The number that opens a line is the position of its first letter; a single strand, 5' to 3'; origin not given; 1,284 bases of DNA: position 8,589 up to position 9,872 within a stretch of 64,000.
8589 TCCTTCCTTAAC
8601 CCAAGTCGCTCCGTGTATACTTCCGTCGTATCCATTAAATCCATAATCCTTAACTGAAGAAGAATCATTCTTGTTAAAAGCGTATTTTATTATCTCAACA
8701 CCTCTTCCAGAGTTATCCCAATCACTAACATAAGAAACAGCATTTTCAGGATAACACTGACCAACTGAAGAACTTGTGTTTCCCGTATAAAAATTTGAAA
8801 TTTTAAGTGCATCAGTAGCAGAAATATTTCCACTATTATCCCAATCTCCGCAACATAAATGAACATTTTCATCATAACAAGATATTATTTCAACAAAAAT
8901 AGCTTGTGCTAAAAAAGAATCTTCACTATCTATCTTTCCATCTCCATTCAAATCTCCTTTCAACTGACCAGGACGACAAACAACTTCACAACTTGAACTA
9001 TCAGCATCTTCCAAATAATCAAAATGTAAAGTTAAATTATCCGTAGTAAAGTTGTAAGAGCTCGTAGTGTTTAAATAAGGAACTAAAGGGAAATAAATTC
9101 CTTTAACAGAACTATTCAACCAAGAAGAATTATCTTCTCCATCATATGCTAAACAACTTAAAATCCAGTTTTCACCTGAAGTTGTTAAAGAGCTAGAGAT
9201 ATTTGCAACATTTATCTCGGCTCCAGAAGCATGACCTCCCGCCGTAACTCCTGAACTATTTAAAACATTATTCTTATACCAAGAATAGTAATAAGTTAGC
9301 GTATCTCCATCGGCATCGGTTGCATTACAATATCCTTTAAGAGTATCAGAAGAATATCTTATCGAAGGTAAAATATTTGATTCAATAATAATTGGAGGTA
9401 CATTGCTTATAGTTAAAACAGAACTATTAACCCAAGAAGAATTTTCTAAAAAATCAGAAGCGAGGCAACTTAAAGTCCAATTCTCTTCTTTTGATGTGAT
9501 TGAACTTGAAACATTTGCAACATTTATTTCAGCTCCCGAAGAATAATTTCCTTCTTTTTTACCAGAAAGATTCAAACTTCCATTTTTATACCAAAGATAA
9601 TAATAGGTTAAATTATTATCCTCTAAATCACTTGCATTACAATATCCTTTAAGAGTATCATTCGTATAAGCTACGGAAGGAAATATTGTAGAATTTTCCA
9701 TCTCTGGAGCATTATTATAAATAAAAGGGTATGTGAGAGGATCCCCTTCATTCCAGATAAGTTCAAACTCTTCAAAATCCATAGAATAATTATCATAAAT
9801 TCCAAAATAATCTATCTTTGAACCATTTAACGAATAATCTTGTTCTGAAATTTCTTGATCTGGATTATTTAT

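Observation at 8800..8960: Canonical dockerin module inside the 1077-aa LamG/PKD surface protein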

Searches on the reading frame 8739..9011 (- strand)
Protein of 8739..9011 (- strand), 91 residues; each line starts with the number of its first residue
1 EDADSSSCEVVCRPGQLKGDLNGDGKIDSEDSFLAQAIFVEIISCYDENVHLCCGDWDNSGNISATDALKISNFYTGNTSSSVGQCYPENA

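Call 35: predict_structure(alignment_id=A1)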
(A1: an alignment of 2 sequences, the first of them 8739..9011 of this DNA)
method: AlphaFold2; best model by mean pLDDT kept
length: 91 residues; sequences in the alignment: 2
mean_pLDDT: 46.9   pTM: 0.29
mean pLDDT of the five models: 46.9, 46.4, 43.0, 42.5, 41.5
residues with pLDDT >= 90: 0; 70-90: 0; 50-70: 34; < 50: 57
segments of 3 or more residues with pLDDT < 50: 1-7, 16-18, 31-33, 57-59, 61-91
pLDDT, mean of each block of 10 residues (from residue 1): 47 50 51 49 55 51 46 37 37 37
secondary structure, 60 per line:
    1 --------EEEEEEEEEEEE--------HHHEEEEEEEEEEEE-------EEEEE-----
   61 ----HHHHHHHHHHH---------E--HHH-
elements in order: E9-20 E32-43 E51-55 H65-75

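Call 36: search_protein_representatives(alignment_id=A1)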
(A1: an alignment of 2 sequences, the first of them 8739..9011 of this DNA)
Query: 2 sequences, 93 profile positions. Proteins with E-value up to 0.001 (for the whole library): 4752; up to 1e-10: 280; up to 1e-30: 7. The best 150 are listed.
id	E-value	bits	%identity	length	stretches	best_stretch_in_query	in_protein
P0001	1.0e-43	163.4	-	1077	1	1-93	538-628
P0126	1.4e-38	146.9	-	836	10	18-77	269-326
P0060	5.1e-38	145.2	-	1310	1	3-91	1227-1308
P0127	1.0e-36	141.0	-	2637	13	9-76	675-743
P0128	5.0e-32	126.0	-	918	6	17-83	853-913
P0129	6.5e-32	125.6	-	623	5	10-71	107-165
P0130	7.9e-32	125.3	-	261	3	8-74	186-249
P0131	1.9e-30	120.9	-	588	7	18-75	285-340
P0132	2.6e-30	120.5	-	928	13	15-72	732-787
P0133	3.0e-30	120.3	-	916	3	8-73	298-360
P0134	3.1e-30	120.2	-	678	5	13-84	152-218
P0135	1.1e-29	118.5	-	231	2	6-78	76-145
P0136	2.6e-29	117.2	-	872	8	17-78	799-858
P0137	2.2e-28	114.3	-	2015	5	6-88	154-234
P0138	4.7e-28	113.2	-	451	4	5-79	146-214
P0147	5.5e-25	103.4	-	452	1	7-88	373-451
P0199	3.6e-18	81.6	-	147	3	7-84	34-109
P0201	5.1e-18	81.1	-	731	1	6-93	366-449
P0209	2.4e-17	78.9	-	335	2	15-78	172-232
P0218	8.6e-17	77.1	-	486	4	11-88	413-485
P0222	1.1e-16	76.8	-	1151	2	9-88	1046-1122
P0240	7.5e-16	74.1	-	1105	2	7-91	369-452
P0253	3.5e-15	72.0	-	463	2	9-88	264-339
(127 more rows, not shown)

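Call 39: search_protein_families(library=pfam, proteins=[P0240, P0147, P0201, P0222, P0253, P0218, P0135, P0130, P0199, P0209], max_evalue=0.01)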
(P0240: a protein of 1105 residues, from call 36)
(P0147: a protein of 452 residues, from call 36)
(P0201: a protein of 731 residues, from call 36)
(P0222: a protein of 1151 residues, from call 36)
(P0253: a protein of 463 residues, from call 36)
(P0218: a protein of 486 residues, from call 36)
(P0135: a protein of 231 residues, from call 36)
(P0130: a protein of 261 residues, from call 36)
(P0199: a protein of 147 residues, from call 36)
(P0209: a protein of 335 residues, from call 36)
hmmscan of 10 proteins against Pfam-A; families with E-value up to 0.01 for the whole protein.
P0240 (1105 aa): 3 families
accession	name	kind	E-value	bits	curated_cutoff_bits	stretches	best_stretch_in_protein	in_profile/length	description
PF07705.17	CARDB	-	1.1e-22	80.5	22.7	2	659-763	1-100/101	CARDB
PF00404.24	Dockerin_1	-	1.2e-09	38.7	22.9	2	783-837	2-56/57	Dockerin type I domain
PF07715.20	Plug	-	0.0015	19.5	23.9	0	542-614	10-78/107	TonB-dependent Receptor Plug Domain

P0147 (452 aa): 3 families
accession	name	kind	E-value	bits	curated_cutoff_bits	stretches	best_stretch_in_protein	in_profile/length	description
PF00404.24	Dockerin_1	-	2.8e-11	43.9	22.9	1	385-438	2-56/57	Dockerin type I domain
PF06739.17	SBBP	-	7e-09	35.9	20.5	1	122-141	15-34/38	Beta-propeller repeat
PF01436.27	NHL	-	0.0015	18.9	20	0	122-146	4-28/28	NHL repeat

P0201 (731 aa): 11 families
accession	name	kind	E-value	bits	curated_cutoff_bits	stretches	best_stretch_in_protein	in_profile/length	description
PF01436.27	NHL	-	2.5e-35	119.2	20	5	625-652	1-28/28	NHL repeat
PF17170.10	DUF5128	-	9.7e-16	58.3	22.9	3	590-660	54-126/321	6-bladed beta-propeller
PF08450.18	SGL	-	1.9e-14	54.3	26.3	0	630-663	188-221/246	SMP-30/Gluconolactonase/LRE-like region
PF06739.17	SBBP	-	7.1e-13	48.7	20.5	2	489-503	15-29/38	Beta-propeller repeat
PF22701.2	Mala_s_1-like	-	1.1e-11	45.3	27.5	1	631-691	93-150/195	Mal s 1 allergenic protein-like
PF00404.24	Dockerin_1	-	5.8e-10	39.7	22.9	1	379-431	2-55/57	Dockerin type I domain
PF24684.1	Vgb_lyase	-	1.6e-08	34.2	50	1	532-688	13-156/290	Virginiamycin B lyase family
PF25021.1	TEN_NHL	-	9.8e-08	31.8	27.1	0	535-570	145-178/357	Teneurin NHL domain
PF13449.12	Phytase-like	-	2e-06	28.4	27.6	0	630-663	72-105/284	Esterase-like activity of phytase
PF10342.15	Kre9_KNH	-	0.00014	23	24.6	1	201-302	1-89/94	Kre9/KNH-like N-terminal Ig-like domain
PF06977.17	SdiA-regulated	-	0.0077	15.9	21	0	448-503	181-239/249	SdiA-regulated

P0222 (1151 aa): 1 family
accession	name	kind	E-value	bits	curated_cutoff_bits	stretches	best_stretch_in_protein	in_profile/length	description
PF00404.24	Dockerin_1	-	2.2e-10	41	22.9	2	1056-1101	2-48/57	Dockerin type I domain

P0253 (463 aa): 4 families
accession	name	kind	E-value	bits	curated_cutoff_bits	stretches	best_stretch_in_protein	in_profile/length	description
PF13517.12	FG-GAP_3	-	2.5e-29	102.1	26.9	2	3-60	1-60/61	FG-GAP-like repeat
PF00404.24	Dockerin_1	-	1.6e-20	73.5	22.9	2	400-454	2-57/57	Dockerin type I domain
PF01839.29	FG-GAP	-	5.9e-11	42.5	22.1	2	44-80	3-35/37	FG-GAP repeat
PF13499.12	EF-hand_7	-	0.0088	16.8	30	0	275-318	12-60/67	EF-hand domain pair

P0218 (486 aa): 1 family
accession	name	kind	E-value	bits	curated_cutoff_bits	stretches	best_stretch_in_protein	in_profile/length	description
PF00404.24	Dockerin_1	-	3.1e-24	85.4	22.9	4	337-389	1-54/57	Dockerin type I domain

P0135 (231 aa): 4 families
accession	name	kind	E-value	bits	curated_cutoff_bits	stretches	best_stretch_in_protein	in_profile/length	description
PF00404.24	Dockerin_1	-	1.4e-20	73.6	22.9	2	167-216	2-52/57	Dockerin type I domain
PF00036.39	EF-hand_1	-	5.5e-05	22.9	25.4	0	119-140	6-27/29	EF hand domain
PF13499.12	EF-hand_7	-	0.0004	21.1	30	0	122-176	11-58/67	EF-hand domain pair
PF13405.12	EF-hand_6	-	0.0022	18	25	0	119-140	6-27/30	EF-hand domain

P0130 (261 aa): 3 families
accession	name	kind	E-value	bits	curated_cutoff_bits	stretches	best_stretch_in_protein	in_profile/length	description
PF00404.24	Dockerin_1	-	5.1e-18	65.5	22.9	2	197-248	2-54/57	Dockerin type I domain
PF00036.39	EF-hand_1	-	8.8e-05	22.2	25.4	0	151-162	8-19/29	EF hand domain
PF13202.12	EF-hand_5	-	0.00027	20.7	25.9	0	151-161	7-17/25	EF hand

P0199 (147 aa): 4 families
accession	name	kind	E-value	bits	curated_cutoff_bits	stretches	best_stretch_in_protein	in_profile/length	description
PF00404.24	Dockerin_1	-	1.1e-10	42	22.9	1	46-94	2-51/57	Dockerin type I domain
PF13202.12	EF-hand_5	-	1.9e-06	27.5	25.9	0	78-90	7-19/25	EF hand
PF13405.12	EF-hand_6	-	0.00051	20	25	0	2-17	10-25/30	EF-hand domain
PF00036.39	EF-hand_1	-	0.0019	18.1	25.4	0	1-13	9-21/29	EF hand domain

P0209 (335 aa): 4 families
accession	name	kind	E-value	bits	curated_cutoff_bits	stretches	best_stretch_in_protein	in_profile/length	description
PF00404.24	Dockerin_1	-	2.5e-17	63.3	22.9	2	273-326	2-55/57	Dockerin type I domain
PF01471.23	PG_binding_1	-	1.6e-11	44.7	23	1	91-141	2-50/57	Putative peptidoglycan binding domain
PF25785.1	TPR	-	0.0024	18.6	27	1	31-68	22-59/110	Nucleoprotein TPR-like domain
PF14282.11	FlxA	-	0.0081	16.7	26.3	0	25-61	5-42/101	FlxA-like protein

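Call 44: search_solved_structures(query=A3, max_evalue=0.01, show_alignments=2)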
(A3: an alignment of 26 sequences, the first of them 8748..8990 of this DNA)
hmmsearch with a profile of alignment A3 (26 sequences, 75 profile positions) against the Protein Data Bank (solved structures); distinct sequences matched with E-value up to 0.01: 38.
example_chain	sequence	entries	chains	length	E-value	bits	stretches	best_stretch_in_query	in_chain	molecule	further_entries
8x39_A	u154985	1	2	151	3.8e-12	49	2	8-66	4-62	Serine protease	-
8x3a_A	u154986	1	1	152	3.9e-12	48.9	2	8-66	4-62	Serine protease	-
4fl4_A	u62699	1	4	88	1.1e-10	44.3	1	6-68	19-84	Glycoside hydrolase family 9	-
2ccl_B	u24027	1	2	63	8.2e-10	41.5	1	8-64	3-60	ENDO-1,4-BETA-XYLANASE Y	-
1ohz_B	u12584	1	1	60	9.1e-10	41.3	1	9-64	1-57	ENDO-1,4-BETA-XYLANASE Y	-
2y3n_B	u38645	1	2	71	1.7e-09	40.5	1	8-68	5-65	CELLULOSOMAL FAMILY-48 PROCESSIVE GLYCOSIDE HYDROLASE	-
1daq_A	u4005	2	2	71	2.1e-09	40.2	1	6-69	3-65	ENDOGLUCANASE SS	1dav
2mte_A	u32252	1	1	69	2.5e-09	40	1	7-69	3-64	Cellulose 1,4-beta-cellobiosidase (reducing end) CelS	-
4cj0_A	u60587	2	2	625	5.9e-09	38.7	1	6-68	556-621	ENDOGLUCANASE D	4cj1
1clc_A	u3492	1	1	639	6e-09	38.7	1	6-68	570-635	ENDOGLUCANASE CELD; EC: 3.2.1.4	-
8zvk_A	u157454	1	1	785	6.8e-09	38.5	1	6-68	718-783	AaBgIC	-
4uyp_B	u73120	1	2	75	4.7e-08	35.8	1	8-66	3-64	Cellulosomal scaffoldin adaptor protein B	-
4dh2_B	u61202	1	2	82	4.9e-08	35.8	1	6-35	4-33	Dockerin type 1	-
4uyq_B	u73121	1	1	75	8.6e-08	35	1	8-66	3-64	Cellulosomal scaffoldin adaptor protein B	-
9qfa_A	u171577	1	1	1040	9.5e-08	34.9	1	10-71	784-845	Ruminococcus bromii Amy12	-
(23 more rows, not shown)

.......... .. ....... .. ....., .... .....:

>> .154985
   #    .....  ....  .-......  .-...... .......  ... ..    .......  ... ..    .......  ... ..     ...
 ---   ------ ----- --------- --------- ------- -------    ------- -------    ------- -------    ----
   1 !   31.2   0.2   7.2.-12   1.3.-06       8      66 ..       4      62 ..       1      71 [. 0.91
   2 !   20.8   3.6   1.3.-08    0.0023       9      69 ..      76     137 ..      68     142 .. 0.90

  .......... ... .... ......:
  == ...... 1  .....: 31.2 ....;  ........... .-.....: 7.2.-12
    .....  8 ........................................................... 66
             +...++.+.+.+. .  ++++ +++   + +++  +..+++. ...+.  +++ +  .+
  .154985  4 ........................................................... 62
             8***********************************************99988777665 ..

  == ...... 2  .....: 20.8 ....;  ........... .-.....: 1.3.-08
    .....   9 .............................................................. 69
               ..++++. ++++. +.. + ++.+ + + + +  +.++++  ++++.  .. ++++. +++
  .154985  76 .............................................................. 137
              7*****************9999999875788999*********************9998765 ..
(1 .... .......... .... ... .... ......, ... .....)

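Call 71: list_cluster_members(proteins=[P0240, P0147, P0201, P0222, P0253, P0218, P0135, P0130, P0133, P0129])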
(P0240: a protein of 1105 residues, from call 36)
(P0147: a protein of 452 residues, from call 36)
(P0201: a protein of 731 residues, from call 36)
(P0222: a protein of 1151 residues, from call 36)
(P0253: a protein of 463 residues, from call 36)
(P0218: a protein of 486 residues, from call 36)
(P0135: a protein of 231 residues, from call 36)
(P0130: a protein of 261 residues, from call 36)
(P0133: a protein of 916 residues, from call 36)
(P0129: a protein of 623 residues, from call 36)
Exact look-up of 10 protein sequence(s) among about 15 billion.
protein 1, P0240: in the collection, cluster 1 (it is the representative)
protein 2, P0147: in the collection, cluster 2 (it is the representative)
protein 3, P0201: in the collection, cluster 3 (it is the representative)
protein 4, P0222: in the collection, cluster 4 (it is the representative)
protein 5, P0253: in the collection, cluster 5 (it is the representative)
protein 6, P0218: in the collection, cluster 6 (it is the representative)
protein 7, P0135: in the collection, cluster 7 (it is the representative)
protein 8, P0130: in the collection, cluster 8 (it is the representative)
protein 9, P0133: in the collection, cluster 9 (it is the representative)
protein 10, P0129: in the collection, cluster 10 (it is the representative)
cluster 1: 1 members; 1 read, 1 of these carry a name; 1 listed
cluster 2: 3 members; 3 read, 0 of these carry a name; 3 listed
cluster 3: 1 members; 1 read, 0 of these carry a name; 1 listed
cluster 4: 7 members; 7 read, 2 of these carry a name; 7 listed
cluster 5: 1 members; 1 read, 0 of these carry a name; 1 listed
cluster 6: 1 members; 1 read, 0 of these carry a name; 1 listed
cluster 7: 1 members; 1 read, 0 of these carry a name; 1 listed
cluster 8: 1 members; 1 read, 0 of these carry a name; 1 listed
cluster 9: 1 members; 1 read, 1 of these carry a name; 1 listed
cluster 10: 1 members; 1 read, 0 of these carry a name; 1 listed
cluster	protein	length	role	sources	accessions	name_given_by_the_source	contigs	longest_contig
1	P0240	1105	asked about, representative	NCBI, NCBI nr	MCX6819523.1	MAG: dockerin type I domain-containing protein [Candidatus Aenigmarchaeota archaeon] | dockerin type I domain-containing protein [Candidatus Aenigmarchaeota archaeon]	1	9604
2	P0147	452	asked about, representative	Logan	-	-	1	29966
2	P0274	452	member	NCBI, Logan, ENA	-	-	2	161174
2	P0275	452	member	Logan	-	-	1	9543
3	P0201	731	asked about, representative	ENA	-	-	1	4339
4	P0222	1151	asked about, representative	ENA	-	-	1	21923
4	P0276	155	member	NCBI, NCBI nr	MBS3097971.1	hypothetical protein J4209_04215 [Candidatus Woesearchaeota archaeon] | hypothetical protein [Candidatus Woesearchaeota archaeon]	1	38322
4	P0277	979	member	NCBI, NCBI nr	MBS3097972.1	hypothetical protein J4209_04220 [Candidatus Woesearchaeota archaeon] | hypothetical protein [Candidatus Woesearchaeota archaeon]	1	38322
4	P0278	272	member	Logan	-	-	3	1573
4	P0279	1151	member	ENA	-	-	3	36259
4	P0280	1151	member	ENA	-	-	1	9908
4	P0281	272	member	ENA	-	-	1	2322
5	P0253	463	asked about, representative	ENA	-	-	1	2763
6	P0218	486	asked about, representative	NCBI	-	-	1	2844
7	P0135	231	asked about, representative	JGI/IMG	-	-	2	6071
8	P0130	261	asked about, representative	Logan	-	-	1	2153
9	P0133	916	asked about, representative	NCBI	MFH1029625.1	MAG: dockerin type I domain-containing protein, partial [bacterium]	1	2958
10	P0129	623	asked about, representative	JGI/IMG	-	-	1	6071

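Call 72: find_encoding_contigs(protein=P0274, flank=10000, max_places=3)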
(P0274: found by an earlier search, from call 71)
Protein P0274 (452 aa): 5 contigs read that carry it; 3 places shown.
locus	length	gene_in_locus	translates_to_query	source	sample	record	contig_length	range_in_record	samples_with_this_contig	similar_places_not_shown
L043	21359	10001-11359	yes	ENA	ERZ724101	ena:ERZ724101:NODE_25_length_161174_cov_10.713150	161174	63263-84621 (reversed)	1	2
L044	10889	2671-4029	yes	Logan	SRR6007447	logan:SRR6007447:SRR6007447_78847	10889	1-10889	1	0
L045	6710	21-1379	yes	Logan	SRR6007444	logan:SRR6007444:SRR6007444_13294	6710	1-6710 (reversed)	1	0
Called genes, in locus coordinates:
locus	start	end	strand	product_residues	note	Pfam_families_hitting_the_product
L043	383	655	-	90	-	PF14947:HTH_45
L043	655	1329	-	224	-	-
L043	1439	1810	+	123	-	-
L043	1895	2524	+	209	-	-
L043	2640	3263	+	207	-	PF00687:Ribosomal_L1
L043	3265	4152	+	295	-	PF00466:Ribosomal_L10, PF17777:RL10P_insert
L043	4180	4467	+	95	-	PF00428:Ribosomal_60s (weak)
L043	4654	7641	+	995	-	-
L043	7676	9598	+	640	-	PF04851:ResIII, PF13307:Helicase_C_2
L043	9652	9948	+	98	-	-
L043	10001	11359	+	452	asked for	PF06739:SBBP (faint), PF00404:Dockerin_1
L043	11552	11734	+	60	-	-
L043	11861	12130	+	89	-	-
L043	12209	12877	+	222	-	PF09335:VTT_dom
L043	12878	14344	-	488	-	PF02885:Glycos_trans_3N, PF00591:Glycos_transf_3, PF07831:PYNP_C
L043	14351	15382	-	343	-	PF01594:AI-2E_transport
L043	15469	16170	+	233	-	-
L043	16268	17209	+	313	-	PF00297:Ribosomal_L3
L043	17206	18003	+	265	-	PF00573:Ribosomal_L4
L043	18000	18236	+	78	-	PF00276:Ribosomal_L23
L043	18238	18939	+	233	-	PF03947:Ribosomal_L2_C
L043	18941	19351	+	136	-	PF00203:Ribosomal_S19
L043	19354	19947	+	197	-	PF00237:Ribosomal_L22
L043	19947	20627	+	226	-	PF07650:KH_2, PF00189:Ribosomal_S3_C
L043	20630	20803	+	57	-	PF00831:Ribosomal_L29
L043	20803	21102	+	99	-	PF01253:SUI1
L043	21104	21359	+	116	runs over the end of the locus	PF00366:Ribosomal_S17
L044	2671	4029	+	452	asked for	PF06739:SBBP (faint), PF00404:Dockerin_1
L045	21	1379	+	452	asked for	PF06739:SBBP (faint), PF00404:Dockerin_1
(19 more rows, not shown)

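Call 74: search_protein_families(library=pfam, alignment_id=A5, max_evalue=0.001)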
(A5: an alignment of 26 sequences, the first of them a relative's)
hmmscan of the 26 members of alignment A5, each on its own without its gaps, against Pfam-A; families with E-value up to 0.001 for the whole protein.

A. member 1, P0129 (623 aa): 1 family
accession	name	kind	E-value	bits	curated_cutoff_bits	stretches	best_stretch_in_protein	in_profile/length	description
PF00404.24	Dockerin_1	-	2.5e-15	56.8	22.9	1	439-490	2-54/57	Dockerin type I domain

B. families by the number of members that match (of 26 scanned): 39 families (the first 25 are shown)
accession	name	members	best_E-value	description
PF00404.24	Dockerin_1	26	1.3e-31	Dockerin type I domain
PF13499.12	EF-hand_7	4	4.6e-05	EF-hand domain pair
PF06739.17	SBBP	3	7.1e-13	Beta-propeller repeat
PF00036.39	EF-hand_1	3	5.5e-05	EF hand domain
PF01436.27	NHL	2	2.5e-35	NHL repeat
PF13517.12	FG-GAP_3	2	2.5e-29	FG-GAP-like repeat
PF17170.10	DUF5128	2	9.7e-16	6-bladed beta-propeller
PF08450.18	SGL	2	1.9e-14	SMP-30/Gluconolactonase/LRE-like region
PF00795.27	CN_hydrolase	2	3.4e-10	Carbon-nitrogen hydrolase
PF19347.4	DUF5925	2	4.6e-08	Domain of unknown function (DUF5925)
PF25021.1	TEN_NHL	2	9.8e-08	Teneurin NHL domain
PF13202.12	EF-hand_5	2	1.9e-06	EF hand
PF13405.12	EF-hand_6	2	4.4e-05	EF-hand domain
PF08308.17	PEGA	1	1e-101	PEGA domain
PF00082.27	Peptidase_S8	1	1.6e-57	Subtilase family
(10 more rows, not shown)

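Call 76: search_protein_families(library=pfam, proteins=[L043:4654-7641:+, L043:655-1329:-, L043:1439-1810:+, L043:1895-2524:+, L043:15469-16170:+, L043:9652-9948:+, L043:11861-12130:+], max_evalue=1)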
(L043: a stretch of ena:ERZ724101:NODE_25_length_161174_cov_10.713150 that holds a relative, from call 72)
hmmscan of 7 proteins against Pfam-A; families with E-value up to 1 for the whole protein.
L043:4654-7641:+ (995 aa): 29 families (the best 25 are shown)
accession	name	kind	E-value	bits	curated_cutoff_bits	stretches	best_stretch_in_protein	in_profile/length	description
PF01436.27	NHL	-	3.8e-107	345.8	20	14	305-332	1-28/28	NHL repeat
PF17170.10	DUF5128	-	2.3e-38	132.6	22.9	11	924-982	51-110/321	6-bladed beta-propeller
PF08450.18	SGL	-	2e-34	119.7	26.3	5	113-295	41-220/246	SMP-30/Gluconolactonase/LRE-like region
PF25021.1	TEN_NHL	-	2.2e-29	103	27.1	5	653-685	325-357/357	Teneurin NHL domain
PF22701.2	Mala_s_1-like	-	1.2e-20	74.5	27.5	5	214-350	44-174/195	Mal s 1 allergenic protein-like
PF06739.17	SBBP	-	8.3e-17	61.3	20.5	5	354-368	15-29/38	Beta-propeller repeat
PF13449.12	Phytase-like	-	6.6e-14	52.9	27.6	0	310-355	72-117/284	Esterase-like activity of phytase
PF06977.17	SdiA-regulated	-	1.2e-11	44.7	21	0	844-886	195-240/249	SdiA-regulated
PF24684.1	Vgb_lyase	-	3.3e-09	36.4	50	2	178-373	112-286/290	Virginiamycin B lyase family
PF14433.11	SUKH-3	-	7.5e-09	36.4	23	0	887-982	37-127/146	SUKH-3 immunity protein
PF07494.17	Reg_prop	-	2.7e-08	33.5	20.4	0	351-370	4-23/24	Two component regulator propeller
PF13642.11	DUF4144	-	1.2e-07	32.7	27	1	417-448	23-55/100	protein structure with unknown function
PF16288.11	DUF4934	-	3.5e-07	30.7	27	1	545-597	50-101/102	Domain of unknown function (DUF4934)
PF01731.26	Arylesterase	-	1.8e-06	28.5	21.3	0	208-236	52-81/86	Arylesterase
PF24303.1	DUF7485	-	1.9e-06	28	27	0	153-197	19-65/284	Domain of unknown function (DUF7485)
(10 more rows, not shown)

L043:655-1329:- (224 aa): 0 families

L043:1439-1810:+ (123 aa): 3 families
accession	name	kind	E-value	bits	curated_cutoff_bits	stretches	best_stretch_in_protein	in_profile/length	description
PF23953.1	TPR_COPA_B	-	0.0012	19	33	1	35-117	44-126/181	COPA/B TPR domain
PF12918.12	TcdB_N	-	0.052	14.3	27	1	81-120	12-52/66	TcdB toxin N-terminal helical domain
PF16546.10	SGTA_dimer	-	0.14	12.4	26.8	1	29-48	16-35/67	Homodimerisation domain of SGTA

L043:1895-2524:+ (209 aa): 3 families
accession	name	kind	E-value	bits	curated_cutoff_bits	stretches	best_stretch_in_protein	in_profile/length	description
PF22952.2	KH_11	-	0.042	14.6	24.6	1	111-170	8-66/85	Eukaryotic type KH-domain (KH-domain type I)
PF11807.13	UstYa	-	0.052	13.8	25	1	6-113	8-106/220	Mycotoxin biosynthesis protein UstYa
PF13786.12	DUF4179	-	0.094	13.6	30.1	1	2-63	2-62/94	Domain of unknown function (DUF4179)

L043:15469-16170:+ (233 aa): 0 families

L043:9652-9948:+ (98 aa): 2 families
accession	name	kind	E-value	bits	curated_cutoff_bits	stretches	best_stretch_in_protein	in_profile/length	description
PF21248.3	SoFic-like_C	-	0.044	14.4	27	1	8-41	3-35/76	Protein adenylyltransferase SoFic-like, C-terminal domain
PF06819.16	Arc_PepC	-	0.048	14.3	23.4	1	43-96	17-70/110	Archaeal Peptidase A24 C-terminal Domain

L043:11861-12130:+ (89 aa): 1 family
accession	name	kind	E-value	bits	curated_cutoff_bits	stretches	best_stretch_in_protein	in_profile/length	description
PF13828.11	DUF4190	-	0.00023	21.3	35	1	34-83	15-61/62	Domain of unknown function (DUF4190)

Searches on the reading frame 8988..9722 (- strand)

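Call 60: search_protein_families(library=pfam, proteins=[window:8988-9722:-], max_evalue=10)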
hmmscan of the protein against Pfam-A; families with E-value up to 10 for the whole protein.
window:8988-9722:- (245 aa): 3 families
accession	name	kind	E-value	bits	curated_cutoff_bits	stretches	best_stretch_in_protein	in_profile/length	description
PF17803.7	Cadherin_4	-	0.064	14.2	25.1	1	133-144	38-49/71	Bacterial cadherin-like domain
PF21027.3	Sde0182_C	-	0.41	11.7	27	1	134-162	9-28/83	Cellulose-binding protein Sde0182, C-terminal domain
PF04688.18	Holin_SPP1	-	2.4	8.8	27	1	143-156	49-62/74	SPP1 phage holin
